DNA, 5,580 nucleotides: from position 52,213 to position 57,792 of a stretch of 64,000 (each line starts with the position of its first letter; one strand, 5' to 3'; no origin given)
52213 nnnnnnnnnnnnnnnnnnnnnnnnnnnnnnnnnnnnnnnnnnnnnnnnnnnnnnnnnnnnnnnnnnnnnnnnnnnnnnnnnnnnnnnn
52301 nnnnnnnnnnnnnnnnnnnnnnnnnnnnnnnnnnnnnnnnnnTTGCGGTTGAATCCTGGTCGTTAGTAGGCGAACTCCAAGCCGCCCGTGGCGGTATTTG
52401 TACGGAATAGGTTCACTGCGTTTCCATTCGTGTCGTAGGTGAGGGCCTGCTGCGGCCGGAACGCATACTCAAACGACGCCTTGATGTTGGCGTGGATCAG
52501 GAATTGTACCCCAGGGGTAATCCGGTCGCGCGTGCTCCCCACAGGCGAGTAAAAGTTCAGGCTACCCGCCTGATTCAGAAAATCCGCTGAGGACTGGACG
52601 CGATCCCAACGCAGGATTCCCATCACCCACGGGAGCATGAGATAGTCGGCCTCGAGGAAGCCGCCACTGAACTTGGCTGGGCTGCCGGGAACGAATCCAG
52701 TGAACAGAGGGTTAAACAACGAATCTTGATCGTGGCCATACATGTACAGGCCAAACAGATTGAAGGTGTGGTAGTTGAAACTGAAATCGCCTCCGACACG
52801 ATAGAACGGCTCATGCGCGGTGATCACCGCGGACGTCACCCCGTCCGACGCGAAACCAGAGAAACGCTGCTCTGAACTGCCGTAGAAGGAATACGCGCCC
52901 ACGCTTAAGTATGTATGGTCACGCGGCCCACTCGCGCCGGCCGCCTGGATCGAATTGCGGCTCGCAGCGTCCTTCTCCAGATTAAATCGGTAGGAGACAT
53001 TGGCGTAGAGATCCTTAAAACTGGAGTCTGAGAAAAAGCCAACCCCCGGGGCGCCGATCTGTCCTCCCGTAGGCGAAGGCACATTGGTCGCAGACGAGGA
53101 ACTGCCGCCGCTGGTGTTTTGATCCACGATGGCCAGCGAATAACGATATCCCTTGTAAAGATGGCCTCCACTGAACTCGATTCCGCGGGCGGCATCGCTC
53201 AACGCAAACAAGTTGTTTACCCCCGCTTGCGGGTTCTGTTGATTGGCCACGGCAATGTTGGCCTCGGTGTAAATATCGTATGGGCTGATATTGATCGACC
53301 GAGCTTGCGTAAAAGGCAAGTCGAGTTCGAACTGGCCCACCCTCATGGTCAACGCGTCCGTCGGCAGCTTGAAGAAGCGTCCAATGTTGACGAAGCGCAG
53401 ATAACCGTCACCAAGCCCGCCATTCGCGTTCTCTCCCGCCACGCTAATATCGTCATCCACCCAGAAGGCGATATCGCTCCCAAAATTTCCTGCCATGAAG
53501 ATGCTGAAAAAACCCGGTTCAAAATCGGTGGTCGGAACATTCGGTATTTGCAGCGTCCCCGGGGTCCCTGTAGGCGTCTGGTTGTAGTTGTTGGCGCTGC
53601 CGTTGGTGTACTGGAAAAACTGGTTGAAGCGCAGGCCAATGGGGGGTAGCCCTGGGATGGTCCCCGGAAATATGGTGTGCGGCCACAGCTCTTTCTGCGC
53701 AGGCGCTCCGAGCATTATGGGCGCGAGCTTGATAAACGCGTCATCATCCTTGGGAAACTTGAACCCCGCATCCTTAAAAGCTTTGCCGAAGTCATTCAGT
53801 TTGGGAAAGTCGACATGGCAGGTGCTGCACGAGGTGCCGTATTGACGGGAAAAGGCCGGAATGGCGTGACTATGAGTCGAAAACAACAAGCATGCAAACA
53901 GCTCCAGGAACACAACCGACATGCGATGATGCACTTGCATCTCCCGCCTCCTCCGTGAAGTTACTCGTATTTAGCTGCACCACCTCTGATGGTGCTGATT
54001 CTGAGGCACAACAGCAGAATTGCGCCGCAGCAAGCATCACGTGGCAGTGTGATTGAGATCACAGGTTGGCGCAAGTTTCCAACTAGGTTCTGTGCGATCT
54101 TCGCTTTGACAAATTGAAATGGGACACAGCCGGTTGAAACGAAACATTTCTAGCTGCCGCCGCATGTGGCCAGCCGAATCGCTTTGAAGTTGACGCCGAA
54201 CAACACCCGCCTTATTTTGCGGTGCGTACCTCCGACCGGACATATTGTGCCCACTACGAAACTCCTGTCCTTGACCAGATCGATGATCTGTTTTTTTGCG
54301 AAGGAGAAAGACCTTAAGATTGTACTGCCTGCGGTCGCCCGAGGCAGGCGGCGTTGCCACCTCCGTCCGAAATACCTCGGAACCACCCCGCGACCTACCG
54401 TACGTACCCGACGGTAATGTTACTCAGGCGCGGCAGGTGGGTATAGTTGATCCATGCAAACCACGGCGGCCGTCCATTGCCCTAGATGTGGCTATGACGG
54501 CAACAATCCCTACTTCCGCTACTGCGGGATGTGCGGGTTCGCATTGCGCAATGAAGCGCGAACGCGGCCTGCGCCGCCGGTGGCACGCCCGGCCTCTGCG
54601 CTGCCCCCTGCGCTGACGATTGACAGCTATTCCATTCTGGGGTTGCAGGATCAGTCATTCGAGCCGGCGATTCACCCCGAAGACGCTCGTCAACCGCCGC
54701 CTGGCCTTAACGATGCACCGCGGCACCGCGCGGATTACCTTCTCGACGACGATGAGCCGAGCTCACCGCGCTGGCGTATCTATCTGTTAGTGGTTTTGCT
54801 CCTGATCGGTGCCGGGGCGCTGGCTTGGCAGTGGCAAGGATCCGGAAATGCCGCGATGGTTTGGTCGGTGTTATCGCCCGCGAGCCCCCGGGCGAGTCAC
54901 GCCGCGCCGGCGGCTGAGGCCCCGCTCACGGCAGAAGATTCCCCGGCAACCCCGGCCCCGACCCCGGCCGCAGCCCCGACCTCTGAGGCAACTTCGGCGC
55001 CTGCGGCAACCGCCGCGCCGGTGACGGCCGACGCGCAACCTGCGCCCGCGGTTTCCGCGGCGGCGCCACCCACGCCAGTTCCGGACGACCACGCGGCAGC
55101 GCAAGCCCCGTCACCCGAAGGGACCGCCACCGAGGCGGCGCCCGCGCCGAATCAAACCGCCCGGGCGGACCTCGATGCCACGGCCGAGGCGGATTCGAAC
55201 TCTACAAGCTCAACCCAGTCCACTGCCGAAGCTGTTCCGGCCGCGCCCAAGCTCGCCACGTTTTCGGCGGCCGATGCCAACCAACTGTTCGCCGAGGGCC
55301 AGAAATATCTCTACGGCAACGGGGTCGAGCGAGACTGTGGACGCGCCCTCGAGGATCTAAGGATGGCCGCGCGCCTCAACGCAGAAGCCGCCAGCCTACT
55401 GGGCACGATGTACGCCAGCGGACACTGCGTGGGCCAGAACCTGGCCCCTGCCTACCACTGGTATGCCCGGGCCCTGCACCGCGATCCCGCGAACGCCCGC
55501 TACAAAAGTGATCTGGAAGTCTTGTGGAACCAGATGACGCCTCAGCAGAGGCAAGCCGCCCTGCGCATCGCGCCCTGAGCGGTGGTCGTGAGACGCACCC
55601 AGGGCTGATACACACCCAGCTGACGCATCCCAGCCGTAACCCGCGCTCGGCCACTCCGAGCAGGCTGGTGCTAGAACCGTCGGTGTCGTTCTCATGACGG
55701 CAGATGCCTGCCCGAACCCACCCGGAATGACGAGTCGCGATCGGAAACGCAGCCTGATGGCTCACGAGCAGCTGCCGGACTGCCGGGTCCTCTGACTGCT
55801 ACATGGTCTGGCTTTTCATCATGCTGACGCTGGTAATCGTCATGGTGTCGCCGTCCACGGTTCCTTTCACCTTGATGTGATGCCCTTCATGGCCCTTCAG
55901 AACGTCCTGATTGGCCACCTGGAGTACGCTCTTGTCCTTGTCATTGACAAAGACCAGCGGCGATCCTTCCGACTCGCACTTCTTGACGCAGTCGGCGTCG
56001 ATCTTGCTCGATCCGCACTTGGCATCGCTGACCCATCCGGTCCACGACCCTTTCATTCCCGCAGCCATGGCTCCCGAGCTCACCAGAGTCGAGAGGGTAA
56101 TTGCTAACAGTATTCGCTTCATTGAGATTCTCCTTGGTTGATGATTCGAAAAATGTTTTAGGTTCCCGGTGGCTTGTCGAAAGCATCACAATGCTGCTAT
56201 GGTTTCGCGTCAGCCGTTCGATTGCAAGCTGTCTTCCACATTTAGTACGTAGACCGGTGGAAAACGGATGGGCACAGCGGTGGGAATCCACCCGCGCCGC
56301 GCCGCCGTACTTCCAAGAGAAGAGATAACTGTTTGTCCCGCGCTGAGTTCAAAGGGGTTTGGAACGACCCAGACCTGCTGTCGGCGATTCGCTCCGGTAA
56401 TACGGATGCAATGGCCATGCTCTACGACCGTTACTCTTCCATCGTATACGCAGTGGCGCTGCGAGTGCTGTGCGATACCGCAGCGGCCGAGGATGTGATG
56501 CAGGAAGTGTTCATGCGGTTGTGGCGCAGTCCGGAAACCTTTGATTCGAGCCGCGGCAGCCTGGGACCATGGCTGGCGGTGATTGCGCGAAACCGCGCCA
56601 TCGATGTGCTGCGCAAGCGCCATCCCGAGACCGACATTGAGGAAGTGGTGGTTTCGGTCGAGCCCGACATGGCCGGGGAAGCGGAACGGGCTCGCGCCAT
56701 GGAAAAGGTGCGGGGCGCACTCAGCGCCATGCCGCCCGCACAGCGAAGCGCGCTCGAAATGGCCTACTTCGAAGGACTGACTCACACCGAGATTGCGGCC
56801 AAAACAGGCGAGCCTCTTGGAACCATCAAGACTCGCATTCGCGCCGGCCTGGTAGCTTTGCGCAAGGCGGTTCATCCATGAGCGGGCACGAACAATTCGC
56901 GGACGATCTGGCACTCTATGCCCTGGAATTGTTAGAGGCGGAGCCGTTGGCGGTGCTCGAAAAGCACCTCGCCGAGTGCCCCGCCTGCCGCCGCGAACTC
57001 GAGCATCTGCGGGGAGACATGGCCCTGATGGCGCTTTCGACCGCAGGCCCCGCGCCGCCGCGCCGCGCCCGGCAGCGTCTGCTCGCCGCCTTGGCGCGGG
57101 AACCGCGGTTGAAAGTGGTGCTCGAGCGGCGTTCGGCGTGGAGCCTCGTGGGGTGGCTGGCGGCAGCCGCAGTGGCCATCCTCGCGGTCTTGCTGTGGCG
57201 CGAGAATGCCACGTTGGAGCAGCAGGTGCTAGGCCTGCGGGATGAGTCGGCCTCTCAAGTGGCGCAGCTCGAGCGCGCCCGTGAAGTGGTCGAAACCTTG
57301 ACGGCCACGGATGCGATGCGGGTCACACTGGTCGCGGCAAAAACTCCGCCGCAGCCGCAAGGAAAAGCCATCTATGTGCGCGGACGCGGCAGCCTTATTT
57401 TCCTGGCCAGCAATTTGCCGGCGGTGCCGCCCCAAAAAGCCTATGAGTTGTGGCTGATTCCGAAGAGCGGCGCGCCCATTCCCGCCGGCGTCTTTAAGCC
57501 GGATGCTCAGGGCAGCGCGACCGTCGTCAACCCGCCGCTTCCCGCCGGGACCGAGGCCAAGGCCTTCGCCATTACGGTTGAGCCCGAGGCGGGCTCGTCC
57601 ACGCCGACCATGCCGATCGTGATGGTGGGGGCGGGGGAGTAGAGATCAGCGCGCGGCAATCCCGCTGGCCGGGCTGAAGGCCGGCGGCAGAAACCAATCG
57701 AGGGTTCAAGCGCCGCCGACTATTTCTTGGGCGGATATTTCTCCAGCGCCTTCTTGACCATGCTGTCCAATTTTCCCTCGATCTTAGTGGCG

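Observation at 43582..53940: Nine-gene operon joining a haem-porin, a cupredoxin, an NAD(P)-linked module, a Rieske/cytochrome b6 core and an octahaem cytochrome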

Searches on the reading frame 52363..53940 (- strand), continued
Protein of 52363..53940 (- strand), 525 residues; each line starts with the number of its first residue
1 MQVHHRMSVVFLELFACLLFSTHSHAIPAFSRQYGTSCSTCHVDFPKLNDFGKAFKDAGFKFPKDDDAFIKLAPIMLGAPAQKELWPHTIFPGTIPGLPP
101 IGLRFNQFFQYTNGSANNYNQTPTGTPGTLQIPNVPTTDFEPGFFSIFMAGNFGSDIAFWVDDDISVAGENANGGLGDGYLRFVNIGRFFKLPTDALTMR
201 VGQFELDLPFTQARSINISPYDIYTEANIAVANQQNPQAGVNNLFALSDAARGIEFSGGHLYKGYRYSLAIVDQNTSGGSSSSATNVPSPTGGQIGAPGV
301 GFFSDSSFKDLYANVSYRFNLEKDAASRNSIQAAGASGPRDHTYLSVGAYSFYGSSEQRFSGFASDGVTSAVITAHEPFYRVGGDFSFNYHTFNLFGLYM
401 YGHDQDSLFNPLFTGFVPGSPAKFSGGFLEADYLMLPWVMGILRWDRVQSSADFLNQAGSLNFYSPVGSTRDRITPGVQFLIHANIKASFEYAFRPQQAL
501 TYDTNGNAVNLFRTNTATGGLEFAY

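Call 87: find_encoding_contigs(protein=P0416, flank=9000, max_places=1)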
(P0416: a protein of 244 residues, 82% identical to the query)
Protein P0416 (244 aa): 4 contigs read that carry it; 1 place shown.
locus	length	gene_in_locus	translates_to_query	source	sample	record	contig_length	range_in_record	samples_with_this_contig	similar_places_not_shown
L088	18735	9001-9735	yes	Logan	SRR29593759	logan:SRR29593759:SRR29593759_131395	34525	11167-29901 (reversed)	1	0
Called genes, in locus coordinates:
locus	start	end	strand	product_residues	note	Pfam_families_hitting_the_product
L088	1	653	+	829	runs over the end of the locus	PF04879:Molybdop_Fe4S4, PF00384:Molybdopterin, PF01568:Molydop_binding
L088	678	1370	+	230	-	PF00037:Fer4 (faint), PF12797:Fer4_2 (weak), PF12837:Fer4_6 (faint), PF25160:LdpA_Fe-S-bd (faint), PF12838:Fer4_7 (weak), PF13183:Fer4_8 (faint), PF13237:Fer4_10 (weak), PF13247:Fer4_11, +3 more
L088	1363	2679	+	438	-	PF03916:NrfD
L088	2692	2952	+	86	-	-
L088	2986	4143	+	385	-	PF00034:Cytochrom_C, PF13442:Cytochrome_CBB3 (faint), PF00034:Cytochrom_C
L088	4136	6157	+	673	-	PF22113:Mtrc-MtrF_II-IV_dom (faint), PF14522:Cytochrome_C7 (faint), PF13442:Cytochrome_CBB3 (faint), PF14537:Cytochrom_c3_2 (faint), PF00034:Cytochrom_C (weak), PF02433:FixO, PF00034:Cytochrom_C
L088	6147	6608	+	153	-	PF13442:Cytochrome_CBB3, PF00034:Cytochrom_C (weak)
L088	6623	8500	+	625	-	PF14691:Fer4_20, PF00070:Pyr_redox (faint), PF01266:DAO (weak), PF03486:HI0933_like (faint), PF07992:Pyr_redox_2, PF13450:NAD_binding_8, PF12838:Fer4_7, PF00037:Fer4 (weak), +2 more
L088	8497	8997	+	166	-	PF00355:Rieske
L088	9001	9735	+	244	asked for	PF00033:Cytochrome_B, PF14358:DUF4405 (weak), PF13631:Cytochrom_B_N_2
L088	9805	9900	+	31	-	-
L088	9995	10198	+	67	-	-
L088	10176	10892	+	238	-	PF00032:Cytochrom_B_C (weak)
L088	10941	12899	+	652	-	PF22113:Mtrc-MtrF_II-IV_dom (faint), PF14522:Cytochrome_C7 (faint), PF00034:Cytochrom_C (weak), PF13442:Cytochrome_CBB3 (weak), PF00034:Cytochrom_C, PF13442:Cytochrome_CBB3 (weak), PF00034:Cytochrom_C, PF13442:Cytochrome_CBB3 (weak), +1 more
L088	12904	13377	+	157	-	PF00034:Cytochrom_C, PF13442:Cytochrome_CBB3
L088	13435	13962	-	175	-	PF14686:fn3_3 (weak), PF13620:CarboxypepD_reg, PF13715:CarbopepD_reg_2 (weak)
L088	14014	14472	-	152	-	-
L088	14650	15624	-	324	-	PF09459:EB_dh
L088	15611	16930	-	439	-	-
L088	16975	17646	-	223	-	PF09459:EB_dh (weak)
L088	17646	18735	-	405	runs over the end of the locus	PF00034:Cytochrom_C (weak), PF13442:Cytochrome_CBB3 (faint)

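Call 88: find_encoding_contigs(protein=P0508, flank=9000, max_places=1)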
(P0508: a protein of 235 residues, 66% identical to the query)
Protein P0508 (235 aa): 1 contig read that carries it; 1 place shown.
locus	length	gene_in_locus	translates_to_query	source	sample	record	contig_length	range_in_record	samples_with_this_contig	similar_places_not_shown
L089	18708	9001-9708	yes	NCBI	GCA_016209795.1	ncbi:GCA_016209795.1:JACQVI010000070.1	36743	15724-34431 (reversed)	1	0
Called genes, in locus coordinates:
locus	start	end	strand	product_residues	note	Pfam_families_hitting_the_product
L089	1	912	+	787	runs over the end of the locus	PF03176:MMPL, PF02460:Patched (weak), PF12349:Sterol-sensing (weak), PF03176:MMPL (weak)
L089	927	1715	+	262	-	PF07044:DUF1329 (faint), PF17131:TP_0789-like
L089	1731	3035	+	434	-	-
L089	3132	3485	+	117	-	PF02635:DsrE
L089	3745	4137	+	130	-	PF02254:TrkA_N (faint), PF00072:Response_reg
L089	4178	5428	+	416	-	-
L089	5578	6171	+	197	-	PF22904:NOMO1-like_2nd (faint), PF09430:EMC7_beta-sandw (weak), PF13715:CarbopepD_reg_2 (weak), PF13620:CarboxypepD_reg (weak), PF14686:fn3_3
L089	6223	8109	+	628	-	PF14691:Fer4_20, PF00070:Pyr_redox (faint), PF01266:DAO, PF07992:Pyr_redox_2, PF13450:NAD_binding_8, PF13738:Pyr_redox_3 (faint), PF12838:Fer4_7 (weak), PF00037:Fer4 (weak)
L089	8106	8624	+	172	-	PF00355:Rieske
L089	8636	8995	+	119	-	-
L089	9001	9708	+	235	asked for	PF00033:Cytochrome_B, PF14358:DUF4405, PF13631:Cytochrom_B_N_2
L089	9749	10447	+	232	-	PF00032:Cytochrom_B_C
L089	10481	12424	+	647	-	PF14522:Cytochrome_C7 (faint), PF14537:Cytochrom_c3_2 (faint), PF13442:Cytochrome_CBB3 (faint), PF02433:FixO (faint), PF00034:Cytochrom_C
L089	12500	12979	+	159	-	PF00027:cNMP_binding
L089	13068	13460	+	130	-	PF00034:Cytochrom_C, PF13442:Cytochrome_CBB3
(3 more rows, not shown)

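Call 89: find_encoding_contigs(protein=P0456, flank=9000, max_places=1)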
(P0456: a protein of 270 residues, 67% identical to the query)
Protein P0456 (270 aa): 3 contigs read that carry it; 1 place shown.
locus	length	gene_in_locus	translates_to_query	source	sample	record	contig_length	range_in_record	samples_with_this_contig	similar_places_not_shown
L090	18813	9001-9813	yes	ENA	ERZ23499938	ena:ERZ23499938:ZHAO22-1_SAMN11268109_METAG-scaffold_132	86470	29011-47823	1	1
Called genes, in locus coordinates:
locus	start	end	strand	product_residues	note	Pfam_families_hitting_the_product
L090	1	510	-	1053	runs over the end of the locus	PF00989:PAS, PF08448:PAS_4, PF13426:PAS_9, PF00989:PAS, PF08448:PAS_4, PF13426:PAS_9, PF08447:PAS_3, PF00989:PAS, +10 more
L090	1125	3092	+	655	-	PF00672:HAMP, PF08448:PAS_4 (weak), PF00512:HisKA, PF02518:HATPase_c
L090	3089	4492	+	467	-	PF00004:AAA (faint), PF00072:Response_reg, PF00158:Sigma54_activat, PF14532:Sigma54_activ_2, PF07728:AAA_5 (weak), PF25601:AAA_lid_14, PF02954:HTH_8 (weak)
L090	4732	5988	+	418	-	-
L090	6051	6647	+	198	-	PF14686:fn3_3 (weak), PF13620:CarboxypepD_reg (weak)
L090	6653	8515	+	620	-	PF14691:Fer4_20, PF00070:Pyr_redox (faint), PF07992:Pyr_redox_2, PF12831:FAD_oxidored (weak), PF13450:NAD_binding_8, PF13738:Pyr_redox_3 (faint), PF12838:Fer4_7, PF00037:Fer4 (weak)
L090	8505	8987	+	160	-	PF00355:Rieske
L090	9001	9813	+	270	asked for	PF00033:Cytochrome_B, PF14358:DUF4405 (weak), PF13631:Cytochrom_B_N_2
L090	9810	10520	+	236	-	PF00032:Cytochrom_B_C (weak)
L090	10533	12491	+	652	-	PF14522:Cytochrome_C7 (faint), PF22113:Mtrc-MtrF_II-IV_dom (faint), PF02433:FixO (faint), PF00034:Cytochrom_C, PF13442:Cytochrome_CBB3 (weak)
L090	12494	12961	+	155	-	PF13442:Cytochrome_CBB3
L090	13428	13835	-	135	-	PF00376:MerR, PF13411:MerR_1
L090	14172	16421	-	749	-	PF14522:Cytochrome_C7 (faint), PF13860:FlgD_ig (weak), PF18962:Por_Secre_tail (weak)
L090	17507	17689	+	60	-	-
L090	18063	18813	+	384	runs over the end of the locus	PF00155:Aminotran_1_2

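Call 97: find_encoding_contigs(protein=P0502, flank=9000, max_places=1)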
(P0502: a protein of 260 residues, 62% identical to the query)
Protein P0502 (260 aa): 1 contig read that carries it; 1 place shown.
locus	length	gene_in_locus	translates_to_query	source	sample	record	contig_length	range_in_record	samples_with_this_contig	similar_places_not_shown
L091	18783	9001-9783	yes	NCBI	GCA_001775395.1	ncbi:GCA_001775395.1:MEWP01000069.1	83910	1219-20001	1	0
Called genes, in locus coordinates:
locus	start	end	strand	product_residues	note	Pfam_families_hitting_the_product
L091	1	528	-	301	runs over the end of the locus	-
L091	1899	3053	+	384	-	PF08448:PAS_4 (weak), PF00512:HisKA (weak), PF02518:HATPase_c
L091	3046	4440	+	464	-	PF00072:Response_reg, PF00158:Sigma54_activat, PF14532:Sigma54_activ_2, PF07728:AAA_5 (weak), PF25601:AAA_lid_14, PF02954:HTH_8 (faint)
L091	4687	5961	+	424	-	-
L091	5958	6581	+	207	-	PF13620:CarboxypepD_reg (weak)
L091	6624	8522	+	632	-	PF13187:Fer4_9 (faint), PF14691:Fer4_20, PF00070:Pyr_redox (faint), PF01266:DAO (weak), PF07992:Pyr_redox_2, PF13450:NAD_binding_8 (weak), PF12838:Fer4_7, PF00037:Fer4 (weak), +1 more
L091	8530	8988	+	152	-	PF00355:Rieske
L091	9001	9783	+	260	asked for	PF00033:Cytochrome_B, PF13631:Cytochrom_B_N_2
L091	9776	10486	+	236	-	PF00032:Cytochrom_B_C (faint)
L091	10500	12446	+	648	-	PF13442:Cytochrome_CBB3 (faint), PF14522:Cytochrome_C7 (faint), PF14537:Cytochrom_c3_2 (faint), PF02433:FixO (faint), PF00034:Cytochrom_C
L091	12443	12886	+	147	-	PF00034:Cytochrom_C, PF13442:Cytochrome_CBB3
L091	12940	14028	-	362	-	PF13088:BNR_2 (faint), PF18962:Por_Secre_tail (weak), PF13860:FlgD_ig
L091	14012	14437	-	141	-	PF02012:BNR (faint)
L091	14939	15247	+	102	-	-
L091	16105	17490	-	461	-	PF01979:Amidohydro_1, PF12890:DHOase, PF01979:Amidohydro_1, PF07969:Amidohydro_3 (weak)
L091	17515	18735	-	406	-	PF01180:DHO_dh, PF12837:Fer4_6 (faint), PF12838:Fer4_7 (weak), PF13237:Fer4_10 (weak), PF14697:Fer4_21, PF00037:Fer4 (weak), PF12797:Fer4_2 (weak)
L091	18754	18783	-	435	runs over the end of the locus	PF14691:Fer4_20, PF01262:AlaDh_PNT_C (faint), PF07992:Pyr_redox_2, PF12831:FAD_oxidored (faint), PF13450:NAD_binding_8 (weak), PF13738:Pyr_redox_3, PF00070:Pyr_redox (weak)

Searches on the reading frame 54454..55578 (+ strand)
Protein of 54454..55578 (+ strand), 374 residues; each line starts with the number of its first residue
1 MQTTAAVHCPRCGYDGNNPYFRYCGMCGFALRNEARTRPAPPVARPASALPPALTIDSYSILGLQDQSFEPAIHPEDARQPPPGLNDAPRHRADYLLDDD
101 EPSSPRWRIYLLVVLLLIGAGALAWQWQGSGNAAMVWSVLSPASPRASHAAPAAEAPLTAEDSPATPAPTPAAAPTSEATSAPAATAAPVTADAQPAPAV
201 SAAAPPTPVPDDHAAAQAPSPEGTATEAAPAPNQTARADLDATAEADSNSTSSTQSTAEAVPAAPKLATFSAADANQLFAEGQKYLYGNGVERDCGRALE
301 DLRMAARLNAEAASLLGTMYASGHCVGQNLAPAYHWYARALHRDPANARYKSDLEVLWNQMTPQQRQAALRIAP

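Call 32: search_protein_families(library=ncbifam, proteins=[window:54454-55578:+], max_evalue=0.00001)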
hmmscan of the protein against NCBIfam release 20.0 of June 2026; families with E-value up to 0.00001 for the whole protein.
window:54454-55578:+ (374 aa): 0 families

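Call 60: search_protein_families(library=pfam, proteins=[window:54454-55578:+], max_evalue=0.01)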
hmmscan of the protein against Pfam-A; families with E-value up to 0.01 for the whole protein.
window:54454-55578:+ (374 aa): 1 family
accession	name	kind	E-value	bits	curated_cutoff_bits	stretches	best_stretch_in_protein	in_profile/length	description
PF08238.18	Sel1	-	8.4e-05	23.4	30.7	0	310-340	1-31/36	Sel1 repeat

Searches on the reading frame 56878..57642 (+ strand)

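Call 32: search_protein_families(library=ncbifam, proteins=[window:56878-57642:+], max_evalue=0.00001)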
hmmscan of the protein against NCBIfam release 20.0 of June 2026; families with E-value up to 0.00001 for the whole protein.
window:56878-57642:+ (254 aa): 2 families
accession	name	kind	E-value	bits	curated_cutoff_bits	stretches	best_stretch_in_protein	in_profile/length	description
NF052375.1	antisigma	equivalog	2.8e-37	128.8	100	1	11-246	2-216/217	anti-sigma factor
NF010501.0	PRK13920.1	subfamily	2.5e-12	46.9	225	1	11-250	8-210/213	putative anti-sigmaE protein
